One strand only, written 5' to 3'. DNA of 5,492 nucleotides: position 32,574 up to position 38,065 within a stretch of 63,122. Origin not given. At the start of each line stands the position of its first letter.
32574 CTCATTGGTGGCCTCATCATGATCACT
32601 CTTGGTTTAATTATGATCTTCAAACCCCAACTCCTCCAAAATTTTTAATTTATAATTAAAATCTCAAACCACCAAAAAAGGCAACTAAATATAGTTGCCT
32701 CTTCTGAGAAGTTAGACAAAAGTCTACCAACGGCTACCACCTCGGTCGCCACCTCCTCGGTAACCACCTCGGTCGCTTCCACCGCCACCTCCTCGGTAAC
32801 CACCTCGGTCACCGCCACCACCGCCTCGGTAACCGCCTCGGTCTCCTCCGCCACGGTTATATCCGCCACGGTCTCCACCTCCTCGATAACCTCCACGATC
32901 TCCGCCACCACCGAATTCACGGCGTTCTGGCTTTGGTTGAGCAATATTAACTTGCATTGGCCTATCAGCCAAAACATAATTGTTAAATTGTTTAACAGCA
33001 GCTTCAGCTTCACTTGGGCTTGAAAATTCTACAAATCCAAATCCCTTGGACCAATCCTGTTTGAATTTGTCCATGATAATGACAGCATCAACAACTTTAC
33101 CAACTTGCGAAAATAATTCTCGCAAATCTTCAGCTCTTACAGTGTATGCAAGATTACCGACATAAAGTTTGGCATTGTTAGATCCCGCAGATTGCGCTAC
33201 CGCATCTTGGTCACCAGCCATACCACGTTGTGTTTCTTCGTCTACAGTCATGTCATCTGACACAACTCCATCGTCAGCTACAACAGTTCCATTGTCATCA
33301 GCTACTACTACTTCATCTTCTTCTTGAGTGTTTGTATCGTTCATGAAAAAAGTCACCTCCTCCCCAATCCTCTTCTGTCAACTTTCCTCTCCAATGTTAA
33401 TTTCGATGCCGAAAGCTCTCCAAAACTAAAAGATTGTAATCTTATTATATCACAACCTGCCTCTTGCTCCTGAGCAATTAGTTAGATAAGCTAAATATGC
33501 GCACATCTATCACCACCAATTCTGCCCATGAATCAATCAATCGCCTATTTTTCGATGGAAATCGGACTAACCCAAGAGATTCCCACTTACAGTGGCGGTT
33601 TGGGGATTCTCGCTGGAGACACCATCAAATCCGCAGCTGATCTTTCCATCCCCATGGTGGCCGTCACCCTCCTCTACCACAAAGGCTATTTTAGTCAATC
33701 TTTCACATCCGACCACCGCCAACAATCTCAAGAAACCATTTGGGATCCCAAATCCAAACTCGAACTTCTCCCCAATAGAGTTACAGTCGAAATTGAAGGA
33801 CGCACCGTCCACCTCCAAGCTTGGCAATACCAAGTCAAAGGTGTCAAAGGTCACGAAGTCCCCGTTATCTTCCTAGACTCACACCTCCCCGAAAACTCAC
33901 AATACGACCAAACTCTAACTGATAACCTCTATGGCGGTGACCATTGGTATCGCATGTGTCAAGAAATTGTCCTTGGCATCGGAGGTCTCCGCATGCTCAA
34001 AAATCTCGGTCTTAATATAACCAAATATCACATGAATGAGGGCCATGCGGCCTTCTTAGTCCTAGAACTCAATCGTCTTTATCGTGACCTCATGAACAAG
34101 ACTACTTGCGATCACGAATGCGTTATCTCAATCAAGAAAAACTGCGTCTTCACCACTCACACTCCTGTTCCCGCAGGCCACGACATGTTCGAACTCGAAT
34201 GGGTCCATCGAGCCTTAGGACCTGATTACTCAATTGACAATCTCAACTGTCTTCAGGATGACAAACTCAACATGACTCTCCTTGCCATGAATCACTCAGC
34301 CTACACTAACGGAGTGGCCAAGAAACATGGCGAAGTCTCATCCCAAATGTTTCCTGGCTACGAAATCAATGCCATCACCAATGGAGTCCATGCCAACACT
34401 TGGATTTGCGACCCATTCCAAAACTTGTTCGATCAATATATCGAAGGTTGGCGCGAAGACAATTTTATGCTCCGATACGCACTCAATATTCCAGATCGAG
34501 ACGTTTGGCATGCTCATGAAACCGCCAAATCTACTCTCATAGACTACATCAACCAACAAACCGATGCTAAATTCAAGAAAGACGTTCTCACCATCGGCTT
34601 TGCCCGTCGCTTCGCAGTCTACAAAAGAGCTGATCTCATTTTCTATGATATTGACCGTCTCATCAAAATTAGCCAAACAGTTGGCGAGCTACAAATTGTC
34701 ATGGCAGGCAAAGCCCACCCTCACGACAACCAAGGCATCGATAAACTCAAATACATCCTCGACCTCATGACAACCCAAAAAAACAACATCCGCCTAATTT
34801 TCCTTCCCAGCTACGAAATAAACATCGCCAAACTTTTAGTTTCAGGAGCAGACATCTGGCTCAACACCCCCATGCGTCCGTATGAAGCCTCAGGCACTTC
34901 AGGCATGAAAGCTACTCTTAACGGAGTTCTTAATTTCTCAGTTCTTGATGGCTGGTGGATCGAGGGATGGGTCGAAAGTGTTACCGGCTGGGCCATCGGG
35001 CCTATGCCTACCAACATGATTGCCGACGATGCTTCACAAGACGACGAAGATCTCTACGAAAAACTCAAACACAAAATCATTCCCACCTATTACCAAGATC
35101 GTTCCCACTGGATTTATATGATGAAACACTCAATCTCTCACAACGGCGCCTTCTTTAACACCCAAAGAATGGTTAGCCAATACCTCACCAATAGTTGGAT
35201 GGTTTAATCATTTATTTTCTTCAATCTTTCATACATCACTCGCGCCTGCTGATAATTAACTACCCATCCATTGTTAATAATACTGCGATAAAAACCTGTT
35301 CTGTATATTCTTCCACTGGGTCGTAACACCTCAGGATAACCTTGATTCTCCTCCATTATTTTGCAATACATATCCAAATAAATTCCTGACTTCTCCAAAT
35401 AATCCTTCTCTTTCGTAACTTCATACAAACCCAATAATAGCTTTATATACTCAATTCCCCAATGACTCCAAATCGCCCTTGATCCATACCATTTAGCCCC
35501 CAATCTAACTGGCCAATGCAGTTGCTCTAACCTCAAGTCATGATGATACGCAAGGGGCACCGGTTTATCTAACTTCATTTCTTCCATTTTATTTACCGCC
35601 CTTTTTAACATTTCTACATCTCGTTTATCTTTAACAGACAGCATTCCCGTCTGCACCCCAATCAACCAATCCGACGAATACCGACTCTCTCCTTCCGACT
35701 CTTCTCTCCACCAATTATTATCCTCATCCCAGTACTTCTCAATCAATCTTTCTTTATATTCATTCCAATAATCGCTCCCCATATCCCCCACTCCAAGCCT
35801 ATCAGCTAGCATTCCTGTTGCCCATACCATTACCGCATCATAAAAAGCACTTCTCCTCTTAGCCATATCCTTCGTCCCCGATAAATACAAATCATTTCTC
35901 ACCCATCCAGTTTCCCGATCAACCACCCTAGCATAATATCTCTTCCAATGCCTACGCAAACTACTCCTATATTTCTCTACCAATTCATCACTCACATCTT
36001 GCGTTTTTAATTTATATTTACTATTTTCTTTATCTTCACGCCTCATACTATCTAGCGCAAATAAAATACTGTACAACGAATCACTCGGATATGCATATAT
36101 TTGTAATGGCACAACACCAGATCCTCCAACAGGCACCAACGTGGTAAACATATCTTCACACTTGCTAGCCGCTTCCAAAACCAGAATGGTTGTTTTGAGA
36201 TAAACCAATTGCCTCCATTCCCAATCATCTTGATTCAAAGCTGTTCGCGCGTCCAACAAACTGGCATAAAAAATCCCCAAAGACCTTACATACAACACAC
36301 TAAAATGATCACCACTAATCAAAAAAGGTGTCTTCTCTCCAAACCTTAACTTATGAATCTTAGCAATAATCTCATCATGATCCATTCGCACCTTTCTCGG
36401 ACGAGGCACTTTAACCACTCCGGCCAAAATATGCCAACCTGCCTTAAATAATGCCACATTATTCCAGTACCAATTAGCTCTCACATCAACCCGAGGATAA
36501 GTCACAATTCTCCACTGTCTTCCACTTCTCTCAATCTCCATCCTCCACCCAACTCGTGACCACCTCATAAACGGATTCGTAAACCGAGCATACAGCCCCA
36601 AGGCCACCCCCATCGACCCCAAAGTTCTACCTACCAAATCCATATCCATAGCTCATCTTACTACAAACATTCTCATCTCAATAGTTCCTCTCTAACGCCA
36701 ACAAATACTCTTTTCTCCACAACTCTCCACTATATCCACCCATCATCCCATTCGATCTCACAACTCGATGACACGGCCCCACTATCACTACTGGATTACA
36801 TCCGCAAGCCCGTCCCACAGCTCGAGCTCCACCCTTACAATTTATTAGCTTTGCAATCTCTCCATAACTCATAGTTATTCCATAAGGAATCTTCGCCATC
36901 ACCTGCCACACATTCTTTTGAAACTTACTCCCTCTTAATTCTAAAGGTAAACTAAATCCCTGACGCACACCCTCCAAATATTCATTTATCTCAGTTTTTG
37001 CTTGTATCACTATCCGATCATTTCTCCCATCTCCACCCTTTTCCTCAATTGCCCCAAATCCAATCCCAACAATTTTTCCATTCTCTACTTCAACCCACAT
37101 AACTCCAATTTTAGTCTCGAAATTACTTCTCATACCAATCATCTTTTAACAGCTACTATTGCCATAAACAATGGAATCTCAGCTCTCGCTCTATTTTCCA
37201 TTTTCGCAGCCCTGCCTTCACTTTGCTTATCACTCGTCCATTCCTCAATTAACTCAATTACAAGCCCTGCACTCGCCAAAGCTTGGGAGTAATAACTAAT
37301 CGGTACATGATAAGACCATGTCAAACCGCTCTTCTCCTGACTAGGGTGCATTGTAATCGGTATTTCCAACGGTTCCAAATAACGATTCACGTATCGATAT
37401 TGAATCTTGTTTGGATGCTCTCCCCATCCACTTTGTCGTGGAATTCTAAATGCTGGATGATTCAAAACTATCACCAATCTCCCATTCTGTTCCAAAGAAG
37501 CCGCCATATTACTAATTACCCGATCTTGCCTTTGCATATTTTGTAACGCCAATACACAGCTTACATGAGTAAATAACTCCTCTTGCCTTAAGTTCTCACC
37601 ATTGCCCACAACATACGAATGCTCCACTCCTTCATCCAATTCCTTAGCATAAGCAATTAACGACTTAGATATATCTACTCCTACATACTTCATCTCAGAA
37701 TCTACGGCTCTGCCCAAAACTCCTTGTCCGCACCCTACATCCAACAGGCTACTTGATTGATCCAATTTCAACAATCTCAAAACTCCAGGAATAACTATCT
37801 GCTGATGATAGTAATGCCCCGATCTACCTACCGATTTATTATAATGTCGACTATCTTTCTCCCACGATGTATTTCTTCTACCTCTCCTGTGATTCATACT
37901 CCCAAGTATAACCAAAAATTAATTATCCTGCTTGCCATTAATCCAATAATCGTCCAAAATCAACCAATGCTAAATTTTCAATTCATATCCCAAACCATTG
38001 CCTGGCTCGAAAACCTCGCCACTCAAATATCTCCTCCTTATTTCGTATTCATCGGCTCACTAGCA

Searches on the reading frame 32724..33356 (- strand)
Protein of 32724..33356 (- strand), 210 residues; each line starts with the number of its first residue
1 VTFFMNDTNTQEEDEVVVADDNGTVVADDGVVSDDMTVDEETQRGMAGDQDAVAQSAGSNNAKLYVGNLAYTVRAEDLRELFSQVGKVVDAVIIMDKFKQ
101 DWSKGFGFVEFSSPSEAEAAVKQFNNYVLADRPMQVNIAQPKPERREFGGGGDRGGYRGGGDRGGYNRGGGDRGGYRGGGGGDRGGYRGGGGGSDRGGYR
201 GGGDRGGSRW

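Call 26: search_protein_families(library=pfam, proteins=[window:32724-33356:-])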
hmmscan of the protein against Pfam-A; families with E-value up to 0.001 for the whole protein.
window:32724-33356:- (210 aa): 1 family
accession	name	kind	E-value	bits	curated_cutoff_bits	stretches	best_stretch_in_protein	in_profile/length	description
PF00076.28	RRM_1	-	7.2e-20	71.1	20.7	1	64-134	1-69/70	RNA recognition motif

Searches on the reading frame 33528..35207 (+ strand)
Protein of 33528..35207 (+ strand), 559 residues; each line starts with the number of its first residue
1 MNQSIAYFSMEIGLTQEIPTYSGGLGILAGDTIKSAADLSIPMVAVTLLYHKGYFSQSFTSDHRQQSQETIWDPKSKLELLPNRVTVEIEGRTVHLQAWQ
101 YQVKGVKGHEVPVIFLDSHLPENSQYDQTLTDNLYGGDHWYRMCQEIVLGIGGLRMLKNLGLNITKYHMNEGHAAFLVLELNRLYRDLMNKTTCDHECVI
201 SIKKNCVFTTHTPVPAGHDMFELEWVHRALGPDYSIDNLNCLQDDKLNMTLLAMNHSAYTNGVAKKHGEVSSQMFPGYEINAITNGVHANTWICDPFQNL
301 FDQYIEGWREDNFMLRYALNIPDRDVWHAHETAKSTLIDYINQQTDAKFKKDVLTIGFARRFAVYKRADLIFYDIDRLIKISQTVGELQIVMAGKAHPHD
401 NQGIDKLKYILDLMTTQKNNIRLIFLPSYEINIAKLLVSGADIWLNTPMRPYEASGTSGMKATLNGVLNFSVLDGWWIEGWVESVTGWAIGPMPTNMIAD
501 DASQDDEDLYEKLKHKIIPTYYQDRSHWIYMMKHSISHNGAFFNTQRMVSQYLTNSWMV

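Call 26: search_protein_families(library=pfam, proteins=[window:33528-35207:+])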
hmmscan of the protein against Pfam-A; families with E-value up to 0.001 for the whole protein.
window:33528-35207:+ (559 aa): 1 family
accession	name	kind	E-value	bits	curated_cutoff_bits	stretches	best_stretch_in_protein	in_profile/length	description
PF00343.26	Phosphorylase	-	1.4e-31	110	27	2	241-479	315-583/713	Carbohydrate phosphorylase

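Call 54: search_protein_representatives(protein=window:33528-35207:+)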
Query: 559 residues. Proteins with E-value up to 0.001 (for the whole library): 11614; up to 1e-10: 6722; up to 1e-30: 1760. The best 150 are listed.
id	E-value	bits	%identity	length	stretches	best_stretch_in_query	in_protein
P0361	3.1e-190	650.0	54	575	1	4-557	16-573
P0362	3.9e-181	619.9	51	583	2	244-556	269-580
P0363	4.0e-175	600.1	49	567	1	5-557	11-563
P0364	9.4e-175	598.8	52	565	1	4-556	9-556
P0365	7.8e-173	592.5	50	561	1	4-557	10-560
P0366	5.2e-171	586.5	50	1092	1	4-555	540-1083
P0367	1.3e-168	578.6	49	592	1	4-557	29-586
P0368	1.3e-165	568.7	49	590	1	4-557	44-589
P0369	4.5e-162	557.0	50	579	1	2-554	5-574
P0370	1.4e-158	545.5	48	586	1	4-556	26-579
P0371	1.8e-152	525.3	49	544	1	2-554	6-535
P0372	7.4e-151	520.0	48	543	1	2-556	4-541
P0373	7.7e-149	513.3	44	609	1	4-557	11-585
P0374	9.8e-149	513.0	45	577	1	4-558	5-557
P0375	2.0e-143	495.4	47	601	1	4-553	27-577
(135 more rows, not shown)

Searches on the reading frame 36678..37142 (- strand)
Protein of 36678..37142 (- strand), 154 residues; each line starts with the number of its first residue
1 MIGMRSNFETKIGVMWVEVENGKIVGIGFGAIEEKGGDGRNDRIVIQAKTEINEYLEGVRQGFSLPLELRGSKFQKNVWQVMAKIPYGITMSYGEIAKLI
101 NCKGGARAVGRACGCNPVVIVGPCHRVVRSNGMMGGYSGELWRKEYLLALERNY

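Call 29: search_protein_families(library=pfam, proteins=[window:36678-37142:-], max_evalue=0.00001)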
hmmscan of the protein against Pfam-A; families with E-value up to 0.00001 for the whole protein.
window:36678-37142:- (154 aa): 1 family
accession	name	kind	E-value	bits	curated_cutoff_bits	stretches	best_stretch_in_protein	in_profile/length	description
PF01035.26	DNA_binding_1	-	1.5e-31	108.5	27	1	73-152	1-80/81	6-O-methylguanine DNA methyltransferase, DNA binding domain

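Call 71: search_protein_families(library=ncbifam, proteins=[window:36678-37142:-], max_evalue=0.001)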
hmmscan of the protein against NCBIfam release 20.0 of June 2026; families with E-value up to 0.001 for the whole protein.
window:36678-37142:- (154 aa): 5 families
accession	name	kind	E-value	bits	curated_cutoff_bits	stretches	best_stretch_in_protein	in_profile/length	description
TIGR00589.1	ogt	superfamily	9.3e-29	99.3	46.4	1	73-151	2-80/80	methylated-DNA--[protein]-cysteine S-methyltransferase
NF007626.0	PRK10286.1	equivalog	1.4e-25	90.4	192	1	64-151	79-166/171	methylated-DNA--[protein]-cysteine S-methyltransferase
NF011964.0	PRK15435.1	equivalog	1.4e-25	90.1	345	1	43-152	240-349/354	bifunctional DNA-binding transcriptional regulator/O6-methylguanine-DNA methyltransferase Ada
NF041132.1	DNA_protcyst_Mta_Thcoc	equivalog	6.7e-13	48.8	250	1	72-151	91-168/169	methylated-DNA--protein-cysteine methyltransferase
NF003022.0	PRK03887.1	equivalog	2.1e-12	47.2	164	1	72-151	91-168/175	methylated-DNA--protein-cysteine methyltransferase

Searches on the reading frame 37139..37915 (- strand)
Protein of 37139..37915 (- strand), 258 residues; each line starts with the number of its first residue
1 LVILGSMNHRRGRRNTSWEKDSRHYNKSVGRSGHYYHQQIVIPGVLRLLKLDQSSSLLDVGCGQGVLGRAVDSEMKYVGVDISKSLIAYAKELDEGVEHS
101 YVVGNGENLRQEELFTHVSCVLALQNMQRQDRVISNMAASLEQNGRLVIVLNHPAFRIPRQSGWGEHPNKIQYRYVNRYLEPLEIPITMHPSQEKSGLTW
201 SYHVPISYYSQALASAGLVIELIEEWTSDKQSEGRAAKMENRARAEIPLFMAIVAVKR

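Call 29: search_protein_families(library=pfam, proteins=[window:37139-37915:-], max_evalue=0.00001)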
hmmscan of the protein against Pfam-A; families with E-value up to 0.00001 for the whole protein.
window:37139-37915:- (258 aa): 5 families
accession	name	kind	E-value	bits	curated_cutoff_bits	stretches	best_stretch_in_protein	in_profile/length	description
PF13649.12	Methyltransf_25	-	7.8e-12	46.2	27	1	58-145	2-97/97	Methyltransferase domain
PF08241.18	Methyltransf_11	-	8.7e-12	46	21.2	1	58-149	1-95/95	Methyltransferase domain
PF08242.18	Methyltransf_12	-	4.2e-10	40.7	30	1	58-147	1-98/98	Methyltransferase domain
PF13489.12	Methyltransf_23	-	3.2e-09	37.2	27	1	39-156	7-123/164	Methyltransferase domain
PF13847.12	Methyltransf_31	-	5.9e-09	36.2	27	1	53-149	3-109/145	Methyltransferase domain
